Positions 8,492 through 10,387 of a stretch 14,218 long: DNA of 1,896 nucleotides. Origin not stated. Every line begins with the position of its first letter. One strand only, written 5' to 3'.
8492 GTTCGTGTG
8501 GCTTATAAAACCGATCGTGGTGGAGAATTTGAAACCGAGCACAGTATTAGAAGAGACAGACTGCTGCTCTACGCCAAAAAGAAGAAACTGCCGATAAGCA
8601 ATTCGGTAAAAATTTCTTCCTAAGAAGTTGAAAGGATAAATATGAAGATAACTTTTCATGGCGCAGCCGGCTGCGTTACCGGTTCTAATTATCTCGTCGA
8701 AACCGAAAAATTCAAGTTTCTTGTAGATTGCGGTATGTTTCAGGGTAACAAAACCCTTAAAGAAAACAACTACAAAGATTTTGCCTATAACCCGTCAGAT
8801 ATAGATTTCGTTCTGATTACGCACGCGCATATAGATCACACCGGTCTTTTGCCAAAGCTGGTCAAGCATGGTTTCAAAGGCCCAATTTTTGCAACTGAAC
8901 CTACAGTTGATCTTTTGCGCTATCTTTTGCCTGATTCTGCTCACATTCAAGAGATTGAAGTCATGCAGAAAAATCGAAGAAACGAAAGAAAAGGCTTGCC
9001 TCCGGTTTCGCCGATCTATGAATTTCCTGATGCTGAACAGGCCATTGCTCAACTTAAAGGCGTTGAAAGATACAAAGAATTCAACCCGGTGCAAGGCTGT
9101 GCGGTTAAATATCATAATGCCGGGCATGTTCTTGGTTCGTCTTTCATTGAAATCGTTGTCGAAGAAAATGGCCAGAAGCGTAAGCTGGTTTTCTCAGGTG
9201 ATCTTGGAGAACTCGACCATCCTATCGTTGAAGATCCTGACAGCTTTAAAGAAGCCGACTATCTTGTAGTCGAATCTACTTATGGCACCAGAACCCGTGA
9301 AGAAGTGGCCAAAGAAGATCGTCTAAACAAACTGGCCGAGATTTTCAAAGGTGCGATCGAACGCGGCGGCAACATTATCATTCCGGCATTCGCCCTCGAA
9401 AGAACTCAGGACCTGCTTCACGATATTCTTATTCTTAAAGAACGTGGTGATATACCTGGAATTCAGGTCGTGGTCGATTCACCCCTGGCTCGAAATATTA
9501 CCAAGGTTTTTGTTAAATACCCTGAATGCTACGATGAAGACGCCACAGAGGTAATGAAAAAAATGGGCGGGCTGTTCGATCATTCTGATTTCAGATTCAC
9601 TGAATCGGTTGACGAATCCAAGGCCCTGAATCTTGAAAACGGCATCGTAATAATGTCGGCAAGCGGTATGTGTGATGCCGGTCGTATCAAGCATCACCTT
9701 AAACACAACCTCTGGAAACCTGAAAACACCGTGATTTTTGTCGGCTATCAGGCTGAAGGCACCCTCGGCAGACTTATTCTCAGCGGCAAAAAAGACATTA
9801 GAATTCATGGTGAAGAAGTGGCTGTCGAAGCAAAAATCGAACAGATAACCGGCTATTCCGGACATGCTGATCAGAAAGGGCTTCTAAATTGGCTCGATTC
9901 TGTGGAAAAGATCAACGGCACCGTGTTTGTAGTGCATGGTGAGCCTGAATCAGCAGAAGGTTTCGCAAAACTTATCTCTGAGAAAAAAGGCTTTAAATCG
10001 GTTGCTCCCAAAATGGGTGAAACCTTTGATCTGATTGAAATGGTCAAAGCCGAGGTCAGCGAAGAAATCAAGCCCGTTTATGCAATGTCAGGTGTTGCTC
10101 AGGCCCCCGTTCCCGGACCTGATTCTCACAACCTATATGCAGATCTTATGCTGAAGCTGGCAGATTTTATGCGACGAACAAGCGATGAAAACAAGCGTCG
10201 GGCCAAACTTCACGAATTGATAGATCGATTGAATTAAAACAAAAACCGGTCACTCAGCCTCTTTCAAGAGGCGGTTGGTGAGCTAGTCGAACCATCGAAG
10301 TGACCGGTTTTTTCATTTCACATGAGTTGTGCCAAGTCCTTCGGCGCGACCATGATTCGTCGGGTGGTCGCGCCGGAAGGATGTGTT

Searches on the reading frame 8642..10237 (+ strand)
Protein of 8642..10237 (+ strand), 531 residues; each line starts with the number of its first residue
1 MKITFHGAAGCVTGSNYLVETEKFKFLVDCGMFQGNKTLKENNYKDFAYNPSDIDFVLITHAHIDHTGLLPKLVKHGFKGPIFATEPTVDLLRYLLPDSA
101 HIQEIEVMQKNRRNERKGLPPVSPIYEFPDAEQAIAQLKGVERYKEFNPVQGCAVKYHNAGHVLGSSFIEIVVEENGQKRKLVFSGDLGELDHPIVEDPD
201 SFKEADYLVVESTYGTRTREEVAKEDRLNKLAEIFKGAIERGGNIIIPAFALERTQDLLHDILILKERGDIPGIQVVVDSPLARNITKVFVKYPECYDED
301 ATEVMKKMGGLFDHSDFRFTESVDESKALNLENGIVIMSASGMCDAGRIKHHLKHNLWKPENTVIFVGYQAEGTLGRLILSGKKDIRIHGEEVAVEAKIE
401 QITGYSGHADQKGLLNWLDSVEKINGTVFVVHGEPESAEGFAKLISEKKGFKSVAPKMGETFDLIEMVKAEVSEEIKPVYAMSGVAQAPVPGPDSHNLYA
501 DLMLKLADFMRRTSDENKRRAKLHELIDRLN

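Call 5: search_protein_families(library=pfam, proteins=[window:8642-10237:+])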
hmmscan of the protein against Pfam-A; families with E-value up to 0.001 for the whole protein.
window:8642-10237:+ (531 aa): 5 families
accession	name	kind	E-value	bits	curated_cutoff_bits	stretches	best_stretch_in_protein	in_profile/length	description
PF10996.14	Beta-Casp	-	1.2e-36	126.3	27.7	1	255-378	1-119/120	Beta-Casp domain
PF07521.17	RMMBL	-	2.9e-19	69.2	21.6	1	393-456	2-63/63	Zn-dependent metallo-hydrolase RNA specificity domain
PF00753.33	Lactamase_B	-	6.5e-16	59.3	22.7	1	11-196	3-158/196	Metallo-beta-lactamase superfamily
PF16661.11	Lactamase_B_6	-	2.9e-11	43.6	27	1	18-174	1-152/193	Metallo-beta-lactamase superfamily domain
PF12706.13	Lactamase_B_2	-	1.4e-10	41.6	27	1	26-214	3-166/200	Beta-lactamase superfamily domain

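Call 6: search_protein_families(library=ncbifam, proteins=[window:8642-10237:+])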
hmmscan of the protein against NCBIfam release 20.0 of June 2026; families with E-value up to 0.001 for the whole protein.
window:8642-10237:+ (531 aa): 24 families
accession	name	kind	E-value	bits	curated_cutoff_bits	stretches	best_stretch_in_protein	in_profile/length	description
NF045584.1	cas14_MBL_CASP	equivalog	5.6e-113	378.4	800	1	1-475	1-453/612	type VII CRISPR-associated protein Cas14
TIGR03675.1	arCOG00543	equivalog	1.9e-83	280.8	580.2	1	2-464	176-630/631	beta-CASP ribonuclease aCPSF1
TIGR04122.1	Xnuc_lig_assoc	equivalog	2.5e-13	49.6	325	1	144-262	69-182/326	ligase-associated DNA damage response exonuclease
NF033105.1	bla_subclass_B3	equivalog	2.7e-08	33.4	240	1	15-88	24-95/257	subclass B3 metallo-beta-lactamase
NF008887.0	PRK11921.1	equivalog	6.6e-07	28.5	635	1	15-96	36-114/396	anaerobic nitric oxide reductase flavorubredoxin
NF000439.2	blaAIM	exception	8.2e-07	28.9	675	1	11-103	55-145/303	AIM family subclass B3 metallo-beta-lactamase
NF033185.1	B3_Acin_new2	exception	4e-06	26.2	625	1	14-87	52-122/285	putative subclass B3 metallo-beta-lactamase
NF040644.1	blaPAM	exception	4.2e-06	26.1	615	1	10-72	53-114/287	PAM family subclass B3 metallo-beta-lactamase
NF012101.1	blaGOB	exception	4.5e-06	26.2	560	1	15-74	53-111/290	GOB family subclass B3 metallo-beta-lactamase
NF000801.0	PRK00055.1-3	equivalog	5.1e-06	25.8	252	0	15-74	21-74/307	ribonuclease Z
NF012140.0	blaBJP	exception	8.8e-06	24.7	600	1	15-73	56-113/294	BJP family subclass B3 metallo-beta-lactamase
NF012229.1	bla_class_B_core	domain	1.2e-05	25.5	100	1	13-92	14-88/139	metallo-beta-lactamase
NF000438.2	blaPOM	exception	2.1e-05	23.8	610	1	12-75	55-117/286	POM family subclass B3 metallo-beta-lactamase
TIGR02651.1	RNase_Z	equivalog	2.6e-05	23.4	292.95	0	17-74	21-72/302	ribonuclease Z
NF001911.0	PRK00685.1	equivalog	3e-05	23.6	144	1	1-75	1-62/228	metal-dependent hydrolase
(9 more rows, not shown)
